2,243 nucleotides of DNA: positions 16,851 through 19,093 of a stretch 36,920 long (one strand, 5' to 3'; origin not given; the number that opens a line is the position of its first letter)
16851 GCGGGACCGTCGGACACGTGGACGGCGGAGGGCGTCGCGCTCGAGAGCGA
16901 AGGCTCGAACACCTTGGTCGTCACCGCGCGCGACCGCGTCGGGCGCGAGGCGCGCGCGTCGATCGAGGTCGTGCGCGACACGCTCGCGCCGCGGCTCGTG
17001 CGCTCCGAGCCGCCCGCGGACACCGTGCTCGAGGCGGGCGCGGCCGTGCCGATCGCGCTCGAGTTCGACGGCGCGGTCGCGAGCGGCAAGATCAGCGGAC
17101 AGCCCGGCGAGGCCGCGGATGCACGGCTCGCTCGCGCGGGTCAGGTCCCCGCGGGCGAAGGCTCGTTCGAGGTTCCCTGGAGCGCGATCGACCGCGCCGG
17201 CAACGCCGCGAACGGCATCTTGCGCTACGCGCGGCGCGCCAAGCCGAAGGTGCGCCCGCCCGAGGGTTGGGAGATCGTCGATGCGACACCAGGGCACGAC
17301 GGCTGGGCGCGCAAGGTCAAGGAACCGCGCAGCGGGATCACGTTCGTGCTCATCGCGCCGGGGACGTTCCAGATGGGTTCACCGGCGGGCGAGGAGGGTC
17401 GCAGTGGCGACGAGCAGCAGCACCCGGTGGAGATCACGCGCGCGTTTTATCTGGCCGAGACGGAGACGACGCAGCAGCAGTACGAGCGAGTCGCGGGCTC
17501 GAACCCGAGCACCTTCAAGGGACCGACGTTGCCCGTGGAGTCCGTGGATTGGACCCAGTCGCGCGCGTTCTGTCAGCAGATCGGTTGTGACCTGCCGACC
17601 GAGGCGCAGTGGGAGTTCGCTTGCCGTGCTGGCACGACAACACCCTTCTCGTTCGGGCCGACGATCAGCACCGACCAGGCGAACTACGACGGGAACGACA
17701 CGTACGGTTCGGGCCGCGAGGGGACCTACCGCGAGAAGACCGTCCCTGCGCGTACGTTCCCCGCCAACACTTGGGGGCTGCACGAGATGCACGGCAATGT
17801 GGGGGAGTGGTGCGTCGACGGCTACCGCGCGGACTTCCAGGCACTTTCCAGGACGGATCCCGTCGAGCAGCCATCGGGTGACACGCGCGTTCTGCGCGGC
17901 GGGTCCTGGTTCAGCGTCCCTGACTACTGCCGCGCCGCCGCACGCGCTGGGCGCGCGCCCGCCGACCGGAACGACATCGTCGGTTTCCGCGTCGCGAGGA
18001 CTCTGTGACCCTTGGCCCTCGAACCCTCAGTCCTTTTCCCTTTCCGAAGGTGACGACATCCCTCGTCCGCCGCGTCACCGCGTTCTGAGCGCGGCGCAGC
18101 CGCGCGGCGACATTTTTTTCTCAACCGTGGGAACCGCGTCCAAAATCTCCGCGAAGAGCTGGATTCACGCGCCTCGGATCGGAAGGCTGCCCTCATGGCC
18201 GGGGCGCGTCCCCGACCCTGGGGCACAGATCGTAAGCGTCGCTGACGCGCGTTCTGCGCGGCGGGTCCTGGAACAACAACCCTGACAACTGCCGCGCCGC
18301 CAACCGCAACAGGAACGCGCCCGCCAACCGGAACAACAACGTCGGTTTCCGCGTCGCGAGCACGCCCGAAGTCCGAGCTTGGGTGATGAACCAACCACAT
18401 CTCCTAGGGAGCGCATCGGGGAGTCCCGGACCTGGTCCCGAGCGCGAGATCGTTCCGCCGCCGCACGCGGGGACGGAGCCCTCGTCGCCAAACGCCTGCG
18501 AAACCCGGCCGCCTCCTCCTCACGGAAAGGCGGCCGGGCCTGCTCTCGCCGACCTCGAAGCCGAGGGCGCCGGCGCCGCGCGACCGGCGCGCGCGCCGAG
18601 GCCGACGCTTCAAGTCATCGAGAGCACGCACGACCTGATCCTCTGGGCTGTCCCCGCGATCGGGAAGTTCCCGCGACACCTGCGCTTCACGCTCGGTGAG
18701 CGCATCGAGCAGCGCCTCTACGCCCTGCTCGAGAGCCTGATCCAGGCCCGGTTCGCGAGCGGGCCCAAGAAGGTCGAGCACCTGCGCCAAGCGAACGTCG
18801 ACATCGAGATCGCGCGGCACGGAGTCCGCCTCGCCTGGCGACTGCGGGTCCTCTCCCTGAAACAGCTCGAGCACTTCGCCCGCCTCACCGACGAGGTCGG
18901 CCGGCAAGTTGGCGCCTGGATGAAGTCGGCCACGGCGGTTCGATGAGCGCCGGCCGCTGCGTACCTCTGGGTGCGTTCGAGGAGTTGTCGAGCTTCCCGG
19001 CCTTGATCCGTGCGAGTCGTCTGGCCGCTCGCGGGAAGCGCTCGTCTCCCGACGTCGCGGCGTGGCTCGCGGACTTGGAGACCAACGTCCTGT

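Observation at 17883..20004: Complete diversity-generating retroelement with adenine-specific VR/TR divergence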

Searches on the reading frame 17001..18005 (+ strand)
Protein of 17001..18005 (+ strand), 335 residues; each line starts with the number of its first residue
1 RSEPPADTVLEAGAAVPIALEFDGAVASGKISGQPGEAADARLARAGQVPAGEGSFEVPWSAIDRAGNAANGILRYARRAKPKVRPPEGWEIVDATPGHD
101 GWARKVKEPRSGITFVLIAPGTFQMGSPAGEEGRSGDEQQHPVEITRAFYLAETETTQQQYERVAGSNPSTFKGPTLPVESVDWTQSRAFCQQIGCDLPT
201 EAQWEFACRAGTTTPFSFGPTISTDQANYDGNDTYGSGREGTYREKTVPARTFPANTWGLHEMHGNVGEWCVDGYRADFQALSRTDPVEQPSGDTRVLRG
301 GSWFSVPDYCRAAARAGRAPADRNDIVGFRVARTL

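Call 77: find_homologous_proteins(query=window:17001-18005:+, max_evalue=1e-10)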
Query window:17001-18005:+ (335 aa): 3766 proteins with E <= 1e-10 among 8000 candidates; the best 120 are listed.
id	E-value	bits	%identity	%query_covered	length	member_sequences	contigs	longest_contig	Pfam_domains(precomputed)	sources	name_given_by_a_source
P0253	4.8e-137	475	52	64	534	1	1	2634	PF03781.23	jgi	-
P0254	3.9e-133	462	49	66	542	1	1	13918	PF03781.23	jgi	jgi:formylglycine-generating enzyme required for sulfatase activity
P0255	2.7e-114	400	46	65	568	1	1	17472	PF03781.23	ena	-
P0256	2.3e-113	397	50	66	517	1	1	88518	PF03781.23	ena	-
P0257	1.5e-112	395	51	65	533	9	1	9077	PF03781.23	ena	-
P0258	9.7e-112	392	46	69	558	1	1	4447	PF03781.23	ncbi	-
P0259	3.2e-109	384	46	67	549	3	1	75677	PF03781.23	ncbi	-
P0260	1.7e-106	375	47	66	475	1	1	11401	PF03781.23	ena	-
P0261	1.4e-93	332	43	68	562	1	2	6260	PF03781.23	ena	-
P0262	7.2e-85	304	46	63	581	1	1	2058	PF03781.23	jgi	jgi:formylglycine-generating enzyme required for sulfatase activity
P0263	2.8e-84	302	40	66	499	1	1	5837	PF03781.23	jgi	jgi:formylglycine-generating enzyme required for sulfatase activity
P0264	5.6e-82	294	42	66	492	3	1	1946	PF03781.23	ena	-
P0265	8.9e-82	293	57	50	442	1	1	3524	PF03781.23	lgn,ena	-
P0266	3.8e-80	288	44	67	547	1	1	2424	PF03781.23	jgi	jgi:formylglycine-generating enzyme required for sulfatase activity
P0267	2.0e-79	286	45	67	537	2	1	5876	PF03781.23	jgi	jgi:formylglycine-generating enzyme required for sulfatase activity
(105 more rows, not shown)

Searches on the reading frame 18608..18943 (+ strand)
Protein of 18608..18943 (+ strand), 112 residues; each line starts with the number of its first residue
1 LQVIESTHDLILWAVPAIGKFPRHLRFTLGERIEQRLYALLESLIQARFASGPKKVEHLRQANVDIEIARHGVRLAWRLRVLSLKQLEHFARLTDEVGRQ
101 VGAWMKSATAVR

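Call 71: search_solved_structures(query=window:18608-18943:+, max_evalue=1, show_alignments=1)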
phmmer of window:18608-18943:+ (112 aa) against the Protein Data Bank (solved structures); distinct sequences matched with E-value up to 1: 2.
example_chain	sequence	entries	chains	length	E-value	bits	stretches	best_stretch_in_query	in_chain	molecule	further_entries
9r1k_A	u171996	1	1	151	0.63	13.6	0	47-100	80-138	sc-apCC-4-A7F-1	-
9r1l_A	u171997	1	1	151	0.74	13.4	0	56-106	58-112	sc-apCC-4-SN38-1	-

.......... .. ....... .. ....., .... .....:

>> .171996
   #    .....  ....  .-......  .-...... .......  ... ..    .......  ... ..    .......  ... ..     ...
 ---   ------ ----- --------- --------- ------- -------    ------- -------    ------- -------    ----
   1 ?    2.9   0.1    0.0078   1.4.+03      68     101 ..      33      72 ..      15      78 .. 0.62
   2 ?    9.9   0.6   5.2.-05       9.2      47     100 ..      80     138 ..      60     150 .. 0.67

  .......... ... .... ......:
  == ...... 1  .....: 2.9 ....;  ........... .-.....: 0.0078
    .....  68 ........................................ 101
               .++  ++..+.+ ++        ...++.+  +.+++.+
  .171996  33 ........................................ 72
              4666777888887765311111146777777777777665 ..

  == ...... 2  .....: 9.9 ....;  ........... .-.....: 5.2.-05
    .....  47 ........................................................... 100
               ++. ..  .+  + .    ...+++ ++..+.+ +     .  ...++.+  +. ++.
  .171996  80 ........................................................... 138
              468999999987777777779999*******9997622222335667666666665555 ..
